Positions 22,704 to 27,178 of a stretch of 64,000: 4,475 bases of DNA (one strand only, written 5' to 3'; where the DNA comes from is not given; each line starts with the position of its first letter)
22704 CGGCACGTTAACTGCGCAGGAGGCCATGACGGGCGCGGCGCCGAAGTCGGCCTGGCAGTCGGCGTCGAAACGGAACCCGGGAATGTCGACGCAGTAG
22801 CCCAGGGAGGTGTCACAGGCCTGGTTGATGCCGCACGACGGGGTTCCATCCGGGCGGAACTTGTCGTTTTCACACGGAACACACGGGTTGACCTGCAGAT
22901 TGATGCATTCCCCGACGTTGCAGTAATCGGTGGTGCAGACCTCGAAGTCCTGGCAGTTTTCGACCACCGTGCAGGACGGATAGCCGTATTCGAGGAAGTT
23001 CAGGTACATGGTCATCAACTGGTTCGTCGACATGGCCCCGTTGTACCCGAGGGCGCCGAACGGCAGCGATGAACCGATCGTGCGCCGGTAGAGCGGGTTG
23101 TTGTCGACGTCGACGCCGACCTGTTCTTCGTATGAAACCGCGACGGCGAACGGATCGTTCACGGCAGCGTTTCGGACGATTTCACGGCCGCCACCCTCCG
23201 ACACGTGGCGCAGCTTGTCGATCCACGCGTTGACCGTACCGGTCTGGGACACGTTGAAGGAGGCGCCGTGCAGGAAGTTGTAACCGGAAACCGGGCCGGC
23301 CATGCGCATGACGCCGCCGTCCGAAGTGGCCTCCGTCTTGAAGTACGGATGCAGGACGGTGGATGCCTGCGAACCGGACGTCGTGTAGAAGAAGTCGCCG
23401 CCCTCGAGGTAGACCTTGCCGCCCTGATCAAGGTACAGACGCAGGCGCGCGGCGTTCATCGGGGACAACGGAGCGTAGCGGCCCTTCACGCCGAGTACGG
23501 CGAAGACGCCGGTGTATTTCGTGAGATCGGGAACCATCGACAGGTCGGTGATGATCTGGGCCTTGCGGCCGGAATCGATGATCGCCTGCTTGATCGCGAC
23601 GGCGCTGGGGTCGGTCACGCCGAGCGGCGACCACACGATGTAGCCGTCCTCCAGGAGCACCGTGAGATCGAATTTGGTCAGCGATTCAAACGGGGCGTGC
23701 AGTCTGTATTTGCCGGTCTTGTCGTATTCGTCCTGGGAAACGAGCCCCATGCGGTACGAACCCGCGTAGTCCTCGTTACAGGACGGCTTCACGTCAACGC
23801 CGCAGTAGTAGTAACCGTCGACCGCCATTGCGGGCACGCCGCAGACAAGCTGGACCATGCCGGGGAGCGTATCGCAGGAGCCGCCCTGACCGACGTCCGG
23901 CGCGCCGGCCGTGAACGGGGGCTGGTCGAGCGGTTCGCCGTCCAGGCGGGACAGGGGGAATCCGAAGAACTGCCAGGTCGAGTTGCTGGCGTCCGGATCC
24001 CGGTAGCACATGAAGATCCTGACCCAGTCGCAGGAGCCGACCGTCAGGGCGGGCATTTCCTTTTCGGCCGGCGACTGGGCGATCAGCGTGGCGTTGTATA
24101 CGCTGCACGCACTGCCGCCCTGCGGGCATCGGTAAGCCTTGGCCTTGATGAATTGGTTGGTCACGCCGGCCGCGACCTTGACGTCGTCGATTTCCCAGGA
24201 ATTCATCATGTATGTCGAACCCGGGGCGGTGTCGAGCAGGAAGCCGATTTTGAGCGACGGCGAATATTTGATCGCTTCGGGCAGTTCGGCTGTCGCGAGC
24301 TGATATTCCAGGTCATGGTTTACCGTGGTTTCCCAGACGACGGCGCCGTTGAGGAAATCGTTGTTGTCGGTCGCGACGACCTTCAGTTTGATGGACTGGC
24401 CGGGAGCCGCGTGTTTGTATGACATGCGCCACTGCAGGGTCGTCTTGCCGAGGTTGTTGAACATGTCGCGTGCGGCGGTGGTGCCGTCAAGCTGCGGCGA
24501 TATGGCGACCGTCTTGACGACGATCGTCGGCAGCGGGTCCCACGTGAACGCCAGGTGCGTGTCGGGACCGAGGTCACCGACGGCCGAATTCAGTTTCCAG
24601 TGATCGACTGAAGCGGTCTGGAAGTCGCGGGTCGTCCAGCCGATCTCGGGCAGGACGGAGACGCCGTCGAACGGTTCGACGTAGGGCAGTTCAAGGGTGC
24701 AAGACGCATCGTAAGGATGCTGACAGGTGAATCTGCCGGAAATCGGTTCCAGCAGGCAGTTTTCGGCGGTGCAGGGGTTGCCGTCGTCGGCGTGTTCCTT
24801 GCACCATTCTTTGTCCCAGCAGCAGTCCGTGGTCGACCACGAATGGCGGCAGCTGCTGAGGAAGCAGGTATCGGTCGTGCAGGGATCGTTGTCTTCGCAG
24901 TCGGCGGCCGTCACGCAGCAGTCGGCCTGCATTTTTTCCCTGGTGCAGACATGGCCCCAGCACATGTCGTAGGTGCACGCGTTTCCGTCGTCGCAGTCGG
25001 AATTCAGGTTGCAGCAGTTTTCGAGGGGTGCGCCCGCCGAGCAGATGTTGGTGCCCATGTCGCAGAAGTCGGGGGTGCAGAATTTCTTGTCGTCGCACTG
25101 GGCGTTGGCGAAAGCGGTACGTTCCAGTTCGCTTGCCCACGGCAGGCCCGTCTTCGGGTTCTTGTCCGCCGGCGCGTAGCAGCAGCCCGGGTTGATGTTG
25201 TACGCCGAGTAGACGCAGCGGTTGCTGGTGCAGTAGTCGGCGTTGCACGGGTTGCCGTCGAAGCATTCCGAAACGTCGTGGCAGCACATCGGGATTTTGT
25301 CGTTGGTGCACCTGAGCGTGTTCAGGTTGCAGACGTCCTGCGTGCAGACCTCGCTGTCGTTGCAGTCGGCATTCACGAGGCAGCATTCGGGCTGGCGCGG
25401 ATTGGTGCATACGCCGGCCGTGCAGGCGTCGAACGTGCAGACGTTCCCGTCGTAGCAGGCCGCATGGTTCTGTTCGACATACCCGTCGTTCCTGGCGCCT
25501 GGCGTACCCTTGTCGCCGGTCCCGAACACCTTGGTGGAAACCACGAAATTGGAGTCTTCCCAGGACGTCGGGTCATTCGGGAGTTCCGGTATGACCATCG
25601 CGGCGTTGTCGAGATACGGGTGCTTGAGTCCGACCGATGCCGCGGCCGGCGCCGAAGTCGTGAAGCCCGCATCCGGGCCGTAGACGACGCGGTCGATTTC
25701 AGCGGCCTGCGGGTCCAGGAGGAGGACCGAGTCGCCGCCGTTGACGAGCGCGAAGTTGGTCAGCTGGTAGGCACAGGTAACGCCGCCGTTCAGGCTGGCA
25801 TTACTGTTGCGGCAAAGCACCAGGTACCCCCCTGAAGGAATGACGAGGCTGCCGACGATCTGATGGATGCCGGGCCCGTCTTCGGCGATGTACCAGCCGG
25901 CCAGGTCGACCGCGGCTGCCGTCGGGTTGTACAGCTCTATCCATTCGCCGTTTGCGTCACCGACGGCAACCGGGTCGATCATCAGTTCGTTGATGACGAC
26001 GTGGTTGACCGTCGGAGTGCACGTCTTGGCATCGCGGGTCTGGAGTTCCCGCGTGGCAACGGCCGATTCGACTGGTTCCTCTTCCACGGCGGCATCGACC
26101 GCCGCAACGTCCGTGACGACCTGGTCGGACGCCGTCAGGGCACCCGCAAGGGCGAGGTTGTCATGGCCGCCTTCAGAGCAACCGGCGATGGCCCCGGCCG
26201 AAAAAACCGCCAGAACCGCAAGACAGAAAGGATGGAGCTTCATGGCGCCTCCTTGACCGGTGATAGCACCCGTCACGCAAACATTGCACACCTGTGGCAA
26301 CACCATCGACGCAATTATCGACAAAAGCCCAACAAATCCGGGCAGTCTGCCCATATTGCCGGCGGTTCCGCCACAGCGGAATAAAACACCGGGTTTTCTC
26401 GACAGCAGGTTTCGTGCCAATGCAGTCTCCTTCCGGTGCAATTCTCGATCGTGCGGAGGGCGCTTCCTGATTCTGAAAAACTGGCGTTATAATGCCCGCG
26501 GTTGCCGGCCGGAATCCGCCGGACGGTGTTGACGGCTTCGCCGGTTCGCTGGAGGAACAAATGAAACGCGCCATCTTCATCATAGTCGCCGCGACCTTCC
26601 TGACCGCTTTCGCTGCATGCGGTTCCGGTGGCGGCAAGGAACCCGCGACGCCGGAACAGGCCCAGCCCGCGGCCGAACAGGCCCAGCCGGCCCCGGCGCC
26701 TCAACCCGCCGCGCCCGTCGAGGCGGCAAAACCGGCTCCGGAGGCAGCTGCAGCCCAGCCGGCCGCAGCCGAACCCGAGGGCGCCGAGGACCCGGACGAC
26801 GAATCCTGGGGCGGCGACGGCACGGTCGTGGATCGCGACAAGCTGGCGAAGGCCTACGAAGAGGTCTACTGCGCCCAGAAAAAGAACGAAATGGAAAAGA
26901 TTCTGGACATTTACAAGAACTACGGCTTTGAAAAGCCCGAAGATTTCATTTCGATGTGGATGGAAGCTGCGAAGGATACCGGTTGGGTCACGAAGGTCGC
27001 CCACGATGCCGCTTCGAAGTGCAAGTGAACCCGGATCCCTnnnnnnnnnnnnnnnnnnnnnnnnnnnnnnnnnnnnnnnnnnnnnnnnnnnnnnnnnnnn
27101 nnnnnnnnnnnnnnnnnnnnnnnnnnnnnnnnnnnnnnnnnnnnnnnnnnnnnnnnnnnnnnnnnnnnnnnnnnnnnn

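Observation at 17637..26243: Giant (about 2,870-aa) hyper-cysteine-rich surface lipoprotein combining a lamin-tail domain, MXAN-type Cys repeats and three proprotein-convertase P-domain-like modules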

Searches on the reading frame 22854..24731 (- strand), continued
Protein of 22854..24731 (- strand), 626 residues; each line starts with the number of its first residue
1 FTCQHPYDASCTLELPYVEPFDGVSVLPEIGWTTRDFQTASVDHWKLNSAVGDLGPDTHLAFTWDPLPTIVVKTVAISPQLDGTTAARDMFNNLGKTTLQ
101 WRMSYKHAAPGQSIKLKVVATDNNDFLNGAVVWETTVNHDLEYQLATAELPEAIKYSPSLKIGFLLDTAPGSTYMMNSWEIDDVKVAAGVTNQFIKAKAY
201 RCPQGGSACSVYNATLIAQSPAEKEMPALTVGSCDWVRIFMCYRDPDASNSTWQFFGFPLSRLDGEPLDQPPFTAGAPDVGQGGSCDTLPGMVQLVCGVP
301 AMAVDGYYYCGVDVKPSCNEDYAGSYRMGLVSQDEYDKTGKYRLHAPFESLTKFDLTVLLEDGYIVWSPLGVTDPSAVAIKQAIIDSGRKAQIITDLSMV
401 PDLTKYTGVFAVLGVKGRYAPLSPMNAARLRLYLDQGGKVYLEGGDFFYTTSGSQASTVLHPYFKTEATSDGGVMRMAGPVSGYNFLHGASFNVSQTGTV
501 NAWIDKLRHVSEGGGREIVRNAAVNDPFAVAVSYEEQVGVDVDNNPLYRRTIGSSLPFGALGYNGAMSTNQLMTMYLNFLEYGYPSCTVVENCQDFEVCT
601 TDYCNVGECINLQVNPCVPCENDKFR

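Call 71: search_protein_families(library=pfam, proteins=[P0241, P0253, P0265, P0226, P0213, P0214, P0219, P0246, P0224, P0262], max_evalue=0.001)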
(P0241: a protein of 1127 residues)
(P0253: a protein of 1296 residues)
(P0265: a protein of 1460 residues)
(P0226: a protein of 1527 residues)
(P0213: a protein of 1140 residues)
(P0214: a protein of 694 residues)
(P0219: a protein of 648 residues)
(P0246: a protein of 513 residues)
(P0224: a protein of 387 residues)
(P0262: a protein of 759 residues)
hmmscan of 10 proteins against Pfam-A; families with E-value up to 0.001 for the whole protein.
P0241 (1127 aa): 3 families
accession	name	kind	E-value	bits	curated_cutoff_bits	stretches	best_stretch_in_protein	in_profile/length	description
PF00246.29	Peptidase_M14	-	1.9e-45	156.1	21.6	1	106-351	2-283/286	Zinc carboxypeptidase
PF13620.12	CarboxypepD_reg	-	2.9e-08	34.4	32.3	1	366-441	2-82/82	Carboxypeptidase regulatory-like domain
PF24827.1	AstE_AspA_cat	-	0.00019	21.5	25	1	151-254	4-94/192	Succinylglutamate desuccinylase/Aspartoacylase catalytic domain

P0253 (1296 aa): 6 families
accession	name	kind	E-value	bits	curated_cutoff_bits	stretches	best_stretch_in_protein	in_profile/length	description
PF01364.23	Peptidase_C25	-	1.2e-56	193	23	1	224-603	2-373/374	Peptidase family C25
PF18962.6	Por_Secre_tail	-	2.6e-12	47.3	27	1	1225-1293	1-74/75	Secretion system C-terminal sorting domain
PF00801.26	PKD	-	2.4e-08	34.3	23.5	1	1137-1200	8-73/80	PKD domain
PF18911.6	PKD_4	-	5.1e-07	30.1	27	1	1132-1200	7-76/85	PKD domain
PF03785.20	Peptidase_C25_C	-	9.4e-07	29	25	1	619-683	11-73/79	Peptidase family C25, C terminal ig-like domain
PF08126.16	Propeptide_C25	-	2.8e-06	27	22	1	47-185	48-183/205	Propeptide_C25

P0265 (1460 aa): 5 families
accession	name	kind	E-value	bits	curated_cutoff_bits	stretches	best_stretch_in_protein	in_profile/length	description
PF07504.19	FTP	-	2.1e-10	40.7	21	1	94-128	15-49/51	Fungalysin/Thermolysin Propeptide Motif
PF18962.6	Por_Secre_tail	-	1.9e-08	34.9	27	1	1377-1457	2-74/75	Secretion system C-terminal sorting domain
PF13860.13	FlgD_ig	-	5e-08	33.3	27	1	1392-1448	19-76/79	FlgD Ig-like domain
PF13585.12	CHU_C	-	6e-06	26.7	27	1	1387-1449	20-75/86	CHU_C Type IX secretion signal domain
PF02128.21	Peptidase_M36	-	0.00071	19.3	23.3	0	394-550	175-360/368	Fungalysin metallopeptidase (M36)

P0226 (1527 aa): 3 families
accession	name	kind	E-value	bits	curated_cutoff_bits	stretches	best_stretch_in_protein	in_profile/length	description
PF05547.17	Peptidase_M6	-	5.7e-20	72.2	22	1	105-292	64-275/294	Immune inhibitor A peptidase M6, catalytic domain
PF13860.13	FlgD_ig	-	1.8e-08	34.7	27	1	1462-1514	23-75/79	FlgD Ig-like domain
PF18962.6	Por_Secre_tail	-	8.3e-06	26.4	27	1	1444-1524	2-74/75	Secretion system C-terminal sorting domain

P0213 (1140 aa): 2 families
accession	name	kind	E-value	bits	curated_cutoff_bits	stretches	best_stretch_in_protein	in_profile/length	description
PF18911.6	PKD_4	-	1.1e-29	102.8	27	3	1023-1077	21-75/85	PKD domain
PF00801.26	PKD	-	1.7e-18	66.8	23.5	2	434-501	6-75/80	PKD domain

P0214 (694 aa): 2 families
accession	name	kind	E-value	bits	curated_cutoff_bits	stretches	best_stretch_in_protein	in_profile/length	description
PF00112.29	Peptidase_C1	-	3.2e-55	188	20.7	1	93-293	1-210/220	Papain family cysteine protease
PF00404.24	Dockerin_1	-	5.3e-12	46.2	22.9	1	635-691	1-57/57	Dockerin type I domain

P0219 (648 aa): 1 family
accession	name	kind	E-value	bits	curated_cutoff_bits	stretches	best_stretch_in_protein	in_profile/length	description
PF22184.2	CBM_56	-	1.9e-06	28.4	27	0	201-251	14-63/75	Carbohydrate binding module family 56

P0246 (513 aa): 3 families
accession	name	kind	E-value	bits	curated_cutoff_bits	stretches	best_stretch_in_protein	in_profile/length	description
PF18962.6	Por_Secre_tail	-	6.6e-12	46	27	1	436-512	1-75/75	Secretion system C-terminal sorting domain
PF18911.6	PKD_4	-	4.6e-11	43.1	27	1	349-420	12-85/85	PKD domain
PF00801.26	PKD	-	1.2e-10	41.6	23.5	1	353-411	13-73/80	PKD domain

P0224 (387 aa): 2 families
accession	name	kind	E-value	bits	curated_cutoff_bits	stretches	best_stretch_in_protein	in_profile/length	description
PF18911.6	PKD_4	-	1.1e-05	25.8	27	1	215-286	12-85/85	PKD domain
PF00801.26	PKD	-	0.00017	22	23.5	1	215-272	9-68/80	PKD domain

P0262 (759 aa): 4 families
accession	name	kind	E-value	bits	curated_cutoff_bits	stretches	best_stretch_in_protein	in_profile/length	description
PF03785.20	Peptidase_C25_C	-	1.2e-12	47.9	25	1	64-142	1-78/79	Peptidase family C25, C terminal ig-like domain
PF18911.6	PKD_4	-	1.8e-08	34.8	27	1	594-655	13-76/85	PKD domain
PF18962.6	Por_Secre_tail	-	1.9e-08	34.9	27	1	683-757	3-75/75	Secretion system C-terminal sorting domain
PF00801.26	PKD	-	7.8e-08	32.7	23.5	1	592-655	8-73/80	PKD domain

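Call 73: search_protein_families(library=pfam, proteins=[P0154, P0159, P0164, P0167, P0169, P0182, P0185], max_evalue=0.001)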
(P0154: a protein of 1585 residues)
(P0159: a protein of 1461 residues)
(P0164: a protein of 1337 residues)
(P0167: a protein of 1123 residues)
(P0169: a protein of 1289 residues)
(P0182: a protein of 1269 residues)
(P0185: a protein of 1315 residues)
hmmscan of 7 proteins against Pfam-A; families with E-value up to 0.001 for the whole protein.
P0154 (1585 aa): 2 families
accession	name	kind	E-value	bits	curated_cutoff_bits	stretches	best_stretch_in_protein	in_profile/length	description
PF01483.27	P_proprotein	-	5e-09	36.6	21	1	1459-1551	2-84/86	Proprotein convertase P-domain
PF00526.23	Dicty_CTDC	-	5.4e-05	23.4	27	1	682-703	4-24/24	Dictyostelium (slime mold) repeat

P0159 (1461 aa): 2 families
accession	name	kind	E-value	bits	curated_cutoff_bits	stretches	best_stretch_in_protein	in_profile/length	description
PF01483.27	P_proprotein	-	4.7e-18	65.5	21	2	1368-1456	3-84/86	Proprotein convertase P-domain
PF00526.23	Dicty_CTDC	-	2.5e-08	34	27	3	304-328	1-24/24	Dictyostelium (slime mold) repeat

P0164 (1337 aa): 2 families
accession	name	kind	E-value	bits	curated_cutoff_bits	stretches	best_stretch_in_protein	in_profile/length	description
PF00526.23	Dicty_CTDC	-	2.9e-08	33.8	27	2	1043-1063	1-21/24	Dictyostelium (slime mold) repeat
PF01483.27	P_proprotein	-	6.8e-05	23.3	21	1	839-929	2-85/86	Proprotein convertase P-domain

P0167 (1123 aa): 2 families
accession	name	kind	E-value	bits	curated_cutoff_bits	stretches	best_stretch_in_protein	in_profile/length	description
PF01483.27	P_proprotein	-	1.1e-14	54.7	21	2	1033-1118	5-84/86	Proprotein convertase P-domain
PF00526.23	Dicty_CTDC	-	3e-06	27.3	27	0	80-100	2-21/24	Dictyostelium (slime mold) repeat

P0169 (1289 aa): 2 families
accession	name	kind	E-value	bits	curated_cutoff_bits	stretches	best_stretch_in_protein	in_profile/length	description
PF00526.23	Dicty_CTDC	-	2.8e-06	27.5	27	1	481-502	1-21/24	Dictyostelium (slime mold) repeat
PF01483.27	P_proprotein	-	7.5e-05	23.2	21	1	1194-1284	2-84/86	Proprotein convertase P-domain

P0182 (1269 aa): 1 family
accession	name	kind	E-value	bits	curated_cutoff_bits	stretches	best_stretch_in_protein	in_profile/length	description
PF00526.23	Dicty_CTDC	-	2.9e-05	24.2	27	1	245-267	2-23/24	Dictyostelium (slime mold) repeat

P0185 (1315 aa): 4 families
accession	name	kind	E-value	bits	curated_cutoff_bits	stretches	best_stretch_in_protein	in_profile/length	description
PF00082.27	Peptidase_S8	-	8.7e-59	199.6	21.8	1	137-433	1-288/288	Subtilase family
PF13620.12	CarboxypepD_reg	-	7.3e-25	87.6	32.3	2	451-525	2-82/82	Carboxypeptidase regulatory-like domain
PF13715.12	CarbopepD_reg_2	-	2.1e-19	69.8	32.2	2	451-530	1-82/88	CarboxypepD_reg-like domain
PF00041.27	fn3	-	3.2e-05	24.5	25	1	826-909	2-80/84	Fibronectin type III domain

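Call 80: search_solved_structures(query=A1, max_evalue=1)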
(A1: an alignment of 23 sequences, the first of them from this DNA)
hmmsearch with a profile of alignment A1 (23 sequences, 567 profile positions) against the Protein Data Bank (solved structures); distinct sequences matched with E-value up to 1: 1.
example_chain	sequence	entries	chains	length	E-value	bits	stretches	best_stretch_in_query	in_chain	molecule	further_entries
7kzm_G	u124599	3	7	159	0.97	11.2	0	210-282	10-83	Dynein 18 kDa light chain, flagellar outer arm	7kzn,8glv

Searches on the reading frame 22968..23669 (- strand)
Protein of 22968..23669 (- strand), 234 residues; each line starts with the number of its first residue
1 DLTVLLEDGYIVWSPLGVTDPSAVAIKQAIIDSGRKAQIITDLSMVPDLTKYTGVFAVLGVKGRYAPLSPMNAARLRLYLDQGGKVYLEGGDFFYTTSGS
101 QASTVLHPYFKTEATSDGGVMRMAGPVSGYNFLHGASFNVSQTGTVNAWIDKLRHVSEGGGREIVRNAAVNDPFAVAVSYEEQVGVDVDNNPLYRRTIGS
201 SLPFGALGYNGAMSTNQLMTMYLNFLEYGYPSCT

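Call 85: search_protein_families(library=ncbifam, proteins=[window:22968-23669:-], max_evalue=1)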
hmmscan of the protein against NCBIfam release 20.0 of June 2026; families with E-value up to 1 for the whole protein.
seq(234 aa): 0 families

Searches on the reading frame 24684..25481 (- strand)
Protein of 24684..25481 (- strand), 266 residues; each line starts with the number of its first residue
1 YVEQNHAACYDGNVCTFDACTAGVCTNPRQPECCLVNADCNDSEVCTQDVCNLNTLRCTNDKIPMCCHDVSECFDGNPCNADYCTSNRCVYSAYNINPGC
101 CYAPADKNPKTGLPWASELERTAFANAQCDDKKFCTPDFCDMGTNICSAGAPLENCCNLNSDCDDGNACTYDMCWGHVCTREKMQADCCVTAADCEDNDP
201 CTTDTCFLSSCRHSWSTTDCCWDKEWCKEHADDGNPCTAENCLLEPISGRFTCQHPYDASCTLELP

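Call 20: search_protein_families(library=pfam, proteins=[window:24684-25481:-], max_evalue=10)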
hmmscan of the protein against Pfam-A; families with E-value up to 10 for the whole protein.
seq(266 aa): 2 families
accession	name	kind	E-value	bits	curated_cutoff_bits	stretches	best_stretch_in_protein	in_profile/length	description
PF00526.23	Dicty_CTDC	-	0.00015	21.9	27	5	162-174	1-13/24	Dictyostelium (slime mold) repeat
PF23416.1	DUF7107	-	0.016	16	24.6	2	127-175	6-47/48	Domain of unknown function (DUF7107)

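Call 85: search_protein_families(library=ncbifam, proteins=[window:24684-25481:-], max_evalue=1)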
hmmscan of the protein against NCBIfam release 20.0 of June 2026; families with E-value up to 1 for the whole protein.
seq(266 aa): 0 families

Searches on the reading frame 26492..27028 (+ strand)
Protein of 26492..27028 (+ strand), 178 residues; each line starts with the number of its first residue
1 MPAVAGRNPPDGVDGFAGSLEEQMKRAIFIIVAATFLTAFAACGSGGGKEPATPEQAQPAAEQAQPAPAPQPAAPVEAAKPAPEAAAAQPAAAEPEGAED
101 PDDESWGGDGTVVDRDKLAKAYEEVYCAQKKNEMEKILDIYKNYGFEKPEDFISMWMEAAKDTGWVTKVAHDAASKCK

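Call 55: search_protein_families(library=pfam, proteins=[window:26492-27028:+], max_evalue=10)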
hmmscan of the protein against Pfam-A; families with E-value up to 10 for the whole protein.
window:26492-27028:+ (178 aa): 2 families
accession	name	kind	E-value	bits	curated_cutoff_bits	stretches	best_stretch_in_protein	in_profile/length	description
PF08139.17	LPAM_1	-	0.27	12.2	20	1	24-39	1-16/18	Prokaryotic membrane lipoprotein lipid attachment site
PF07793.16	DUF1631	-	1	8.2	33.7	1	49-100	604-651/741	Protein of unknown function (DUF1631)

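Call 79: search_solved_structures(query=A2, max_evalue=10)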
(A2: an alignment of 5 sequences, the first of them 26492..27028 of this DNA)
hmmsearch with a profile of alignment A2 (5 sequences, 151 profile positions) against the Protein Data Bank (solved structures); distinct sequences matched with E-value up to 10: 6.
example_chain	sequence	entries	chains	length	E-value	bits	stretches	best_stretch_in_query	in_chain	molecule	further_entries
5cyb_A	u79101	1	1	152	0.38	14.5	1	10-77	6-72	Lipoprotein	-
6l9z_S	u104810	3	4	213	2.3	11.9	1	36-94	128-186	Histone H1x | Histone H1.10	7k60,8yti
9dd6_E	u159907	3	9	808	3.3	11.4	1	11-78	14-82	Glycoprotein B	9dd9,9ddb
9dd7_E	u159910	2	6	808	3.3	11.4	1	11-78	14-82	Glycoprotein B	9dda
9dd8_A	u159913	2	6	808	3.3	11.4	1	11-78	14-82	Glycoprotein B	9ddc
7ls1_j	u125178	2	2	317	3.5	11.3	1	36-77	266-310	60S acidic ribosomal protein P0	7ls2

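Call 82: find_homologous_proteins(query=A2, max_evalue=0.001)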
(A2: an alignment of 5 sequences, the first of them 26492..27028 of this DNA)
Query A2 (5 sequences) (178 aa, profile of the alignment): 73 proteins with E <= 0.001 among 8000 candidates.
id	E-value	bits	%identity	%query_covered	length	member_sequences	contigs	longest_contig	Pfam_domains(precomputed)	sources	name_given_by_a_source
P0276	4.0e-63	230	100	87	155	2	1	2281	-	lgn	-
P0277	1.9e-61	225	70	87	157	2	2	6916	-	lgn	-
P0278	4.5e-59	217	48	51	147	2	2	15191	-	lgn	-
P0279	5.9e-57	210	56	37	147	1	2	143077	-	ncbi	-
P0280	8.4e-57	210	69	87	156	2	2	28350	-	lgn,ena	-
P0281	1.3e-51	193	37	84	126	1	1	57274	-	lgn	-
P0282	2.3e-48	182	67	87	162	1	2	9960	-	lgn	-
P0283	1.0e-46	177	48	63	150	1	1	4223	-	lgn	-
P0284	1.2e-46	177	42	89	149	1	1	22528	-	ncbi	-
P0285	1.6e-46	176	52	52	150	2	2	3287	-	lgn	-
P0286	4.2e-46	175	57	38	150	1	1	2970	-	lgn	-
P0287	7.3e-46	174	65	37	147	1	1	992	-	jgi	-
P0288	8.7e-46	174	68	37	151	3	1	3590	-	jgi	jgi:hypothetical protein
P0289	1.1e-45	174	48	56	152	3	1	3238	-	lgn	-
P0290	7.2e-45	171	61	37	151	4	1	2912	-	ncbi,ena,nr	ncbi:MAG TPA: hypothetical protein PK313_05265 [Myxococcota bacterium]|nr:hypothetical protein [Myxo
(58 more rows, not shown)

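Call 85: search_protein_families(library=ncbifam, proteins=[window:26561-27028:+], max_evalue=1)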
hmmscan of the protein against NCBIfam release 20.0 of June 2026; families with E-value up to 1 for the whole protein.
window:26561-27028:+ (155 aa): 13 families
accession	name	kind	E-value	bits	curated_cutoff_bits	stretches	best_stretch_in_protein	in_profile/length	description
TIGR03593.1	yidC_nterm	equivalog_domain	0.0024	17.5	58.25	1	5-71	6-73/363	membrane protein insertase YidC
TIGR03499.1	FlhF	equivalog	0.014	15.4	174.15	1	26-139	58-166/286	flagellar biosynthesis GTPase FlhF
NF008975.0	PRK12323.1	equivalog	0.031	13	875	1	20-99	442-518/709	DNA polymerase III subunit gamma/tau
NF041057.1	Rcas_1661_fam_Se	equivalog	0.04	13.5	190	1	11-76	3-69/247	Rcas_1661 family thioredoxin-like (seleno)lipoprotein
NF040598.1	Ala_zip_lipo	subfamily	0.042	14.4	43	1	5-71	3-68/90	Lpp/OprI family alanine-zipper lipoprotein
NF058595.1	invert_tail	domain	0.056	13.8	37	1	4-37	56-88/113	lipo-invert putative C-terminal anchoring domain-containing protein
NF011526.0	PRK14965.1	equivalog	0.1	11.4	670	1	27-94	393-461/578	DNA polymerase III subunits gamma and tau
NF053526.1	Myco_lipo_LppK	equivalog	0.15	12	125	1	2-62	2-60/167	lipoprotein LppK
NF052243.1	T4PFormProtSgmX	equivalog_domain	0.17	10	1800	1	36-74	297-342/1065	type IV pili formation protein SgmX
NF050142.1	PG1828_fam_lipo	equivalog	0.22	12.3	50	0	1-32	1-31/59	PG1828 family lipoprotein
NF005846.3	PRK07764.1-6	equivalog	0.35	9.8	625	1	29-79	435-485/628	DNA polymerase III subunit gamma and tau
NF053527.1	lipo_Cory_WKLS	subfamily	0.37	10.7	105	1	8-51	4-47/166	WKL family lipoprotein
NF037973.1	metallo_SslE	exception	0.52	7.5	3000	1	5-81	12-85/1519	lipoprotein metalloprotease SslE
